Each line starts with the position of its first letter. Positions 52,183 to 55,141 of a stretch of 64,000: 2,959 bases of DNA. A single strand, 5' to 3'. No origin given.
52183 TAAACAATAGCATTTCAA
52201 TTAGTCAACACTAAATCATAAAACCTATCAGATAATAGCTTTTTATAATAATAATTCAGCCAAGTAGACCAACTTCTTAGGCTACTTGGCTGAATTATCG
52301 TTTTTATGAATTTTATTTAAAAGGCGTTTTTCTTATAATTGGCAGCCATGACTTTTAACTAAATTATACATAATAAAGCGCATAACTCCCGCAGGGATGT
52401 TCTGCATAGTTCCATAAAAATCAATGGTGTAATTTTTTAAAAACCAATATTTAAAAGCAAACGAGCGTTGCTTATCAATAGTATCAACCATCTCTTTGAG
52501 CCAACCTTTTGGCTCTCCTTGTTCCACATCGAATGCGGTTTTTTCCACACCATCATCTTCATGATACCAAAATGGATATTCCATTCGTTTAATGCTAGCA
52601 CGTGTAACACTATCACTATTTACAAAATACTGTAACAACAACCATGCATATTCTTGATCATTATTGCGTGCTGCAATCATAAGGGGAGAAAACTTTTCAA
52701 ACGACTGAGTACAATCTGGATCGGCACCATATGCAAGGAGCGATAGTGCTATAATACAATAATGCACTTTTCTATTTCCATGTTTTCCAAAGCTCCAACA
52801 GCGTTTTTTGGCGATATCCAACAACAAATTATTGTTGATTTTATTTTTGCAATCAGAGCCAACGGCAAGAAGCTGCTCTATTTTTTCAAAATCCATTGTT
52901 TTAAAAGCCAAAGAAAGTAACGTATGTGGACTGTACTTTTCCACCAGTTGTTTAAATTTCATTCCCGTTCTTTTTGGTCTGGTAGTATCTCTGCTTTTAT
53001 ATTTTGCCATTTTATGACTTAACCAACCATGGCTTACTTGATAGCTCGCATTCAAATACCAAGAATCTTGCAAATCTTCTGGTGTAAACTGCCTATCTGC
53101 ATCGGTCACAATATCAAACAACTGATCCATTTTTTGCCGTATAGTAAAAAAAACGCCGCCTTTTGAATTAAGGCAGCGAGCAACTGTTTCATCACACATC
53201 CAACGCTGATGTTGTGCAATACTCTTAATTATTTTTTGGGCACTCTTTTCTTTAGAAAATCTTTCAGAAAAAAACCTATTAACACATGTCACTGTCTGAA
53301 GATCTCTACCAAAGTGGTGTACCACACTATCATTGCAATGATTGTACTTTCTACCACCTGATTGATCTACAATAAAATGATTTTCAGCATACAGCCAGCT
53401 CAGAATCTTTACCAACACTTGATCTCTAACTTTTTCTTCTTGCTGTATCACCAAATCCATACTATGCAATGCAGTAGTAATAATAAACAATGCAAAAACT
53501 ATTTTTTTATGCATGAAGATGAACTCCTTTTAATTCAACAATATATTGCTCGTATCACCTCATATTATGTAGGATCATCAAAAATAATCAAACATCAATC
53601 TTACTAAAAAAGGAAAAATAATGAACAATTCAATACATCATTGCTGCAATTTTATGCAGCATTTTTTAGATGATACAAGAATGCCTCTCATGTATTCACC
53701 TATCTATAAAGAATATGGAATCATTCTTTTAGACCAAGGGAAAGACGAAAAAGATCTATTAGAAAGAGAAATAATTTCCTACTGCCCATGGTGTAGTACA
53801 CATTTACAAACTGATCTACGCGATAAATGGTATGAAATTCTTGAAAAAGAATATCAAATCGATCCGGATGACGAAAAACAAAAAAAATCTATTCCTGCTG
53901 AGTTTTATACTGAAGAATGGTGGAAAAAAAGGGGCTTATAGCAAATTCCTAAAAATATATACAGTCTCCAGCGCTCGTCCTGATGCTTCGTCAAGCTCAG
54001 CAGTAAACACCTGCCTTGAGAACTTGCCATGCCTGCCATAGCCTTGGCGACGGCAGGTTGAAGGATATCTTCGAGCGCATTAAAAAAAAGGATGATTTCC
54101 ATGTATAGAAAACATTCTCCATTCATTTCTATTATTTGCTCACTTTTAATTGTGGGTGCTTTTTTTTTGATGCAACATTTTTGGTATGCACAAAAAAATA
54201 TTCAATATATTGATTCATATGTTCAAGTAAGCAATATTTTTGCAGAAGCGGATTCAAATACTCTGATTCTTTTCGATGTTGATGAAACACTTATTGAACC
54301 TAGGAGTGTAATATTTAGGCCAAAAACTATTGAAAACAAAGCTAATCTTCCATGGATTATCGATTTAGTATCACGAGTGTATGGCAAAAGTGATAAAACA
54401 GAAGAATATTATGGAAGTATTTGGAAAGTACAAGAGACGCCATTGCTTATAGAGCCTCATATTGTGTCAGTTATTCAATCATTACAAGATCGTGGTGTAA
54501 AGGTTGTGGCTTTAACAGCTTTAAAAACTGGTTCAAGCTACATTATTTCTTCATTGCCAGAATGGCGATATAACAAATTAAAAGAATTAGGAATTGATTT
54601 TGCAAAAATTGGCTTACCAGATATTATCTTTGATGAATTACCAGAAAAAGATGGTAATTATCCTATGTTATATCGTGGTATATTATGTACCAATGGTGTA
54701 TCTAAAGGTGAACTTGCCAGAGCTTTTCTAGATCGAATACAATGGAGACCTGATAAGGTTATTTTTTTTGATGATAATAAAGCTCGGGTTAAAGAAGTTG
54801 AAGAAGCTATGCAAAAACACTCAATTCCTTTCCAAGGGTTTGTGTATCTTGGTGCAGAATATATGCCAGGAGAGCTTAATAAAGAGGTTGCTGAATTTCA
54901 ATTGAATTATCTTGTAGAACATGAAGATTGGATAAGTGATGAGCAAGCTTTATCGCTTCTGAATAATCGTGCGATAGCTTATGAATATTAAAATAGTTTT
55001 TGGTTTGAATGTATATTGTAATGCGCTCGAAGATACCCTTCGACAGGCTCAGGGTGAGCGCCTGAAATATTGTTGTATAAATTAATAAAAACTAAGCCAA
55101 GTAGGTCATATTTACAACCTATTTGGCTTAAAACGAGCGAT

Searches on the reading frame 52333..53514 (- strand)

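Call 17: search_protein_families(library=pfam, proteins=[window:52333-53514:-], max_evalue=0.1)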
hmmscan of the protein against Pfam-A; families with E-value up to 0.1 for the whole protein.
window:52333-53514:- (393 aa): 2 families
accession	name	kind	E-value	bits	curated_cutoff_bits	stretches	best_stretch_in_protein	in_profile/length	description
PF12796.13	Ank_2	-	6.9e-05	23.8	27.3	1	257-299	14-56/90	Ankyrin repeats (3 copies)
PF00023.36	Ank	-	0.0045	17.7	21.1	0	275-300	3-28/33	Ankyrin repeat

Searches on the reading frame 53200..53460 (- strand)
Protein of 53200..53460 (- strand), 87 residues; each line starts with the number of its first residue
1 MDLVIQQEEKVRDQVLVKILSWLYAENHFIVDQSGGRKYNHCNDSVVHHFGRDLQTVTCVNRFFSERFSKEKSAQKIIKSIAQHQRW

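Call 88: search_protein_families(library=pfam, proteins=[window:53200-53460:-], max_evalue=10)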
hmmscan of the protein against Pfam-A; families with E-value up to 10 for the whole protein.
window:53200-53460:- (87 aa): 1 family
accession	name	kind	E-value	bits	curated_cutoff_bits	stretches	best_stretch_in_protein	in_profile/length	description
PF16433.10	DUF5030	-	0.095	12.5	25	1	5-85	96-174/314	Domain of unknown function (DUF5030)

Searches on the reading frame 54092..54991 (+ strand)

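Call 64: search_protein_families(library=pfam, proteins=[window:54092-54991:+], max_evalue=0.01)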
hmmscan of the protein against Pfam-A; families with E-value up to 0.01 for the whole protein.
window:54092-54991:+ (299 aa): 2 families
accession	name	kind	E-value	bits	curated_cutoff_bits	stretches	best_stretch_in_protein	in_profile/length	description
PF11019.14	DUF2608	-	1.8e-37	129.6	22.6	1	43-286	5-243/244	Protein of unknown function (DUF2608)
PF00702.32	Hydrolase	-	2.5e-05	25.2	26.4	0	116-230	95-181/191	haloacid dehalogenase-like hydrolase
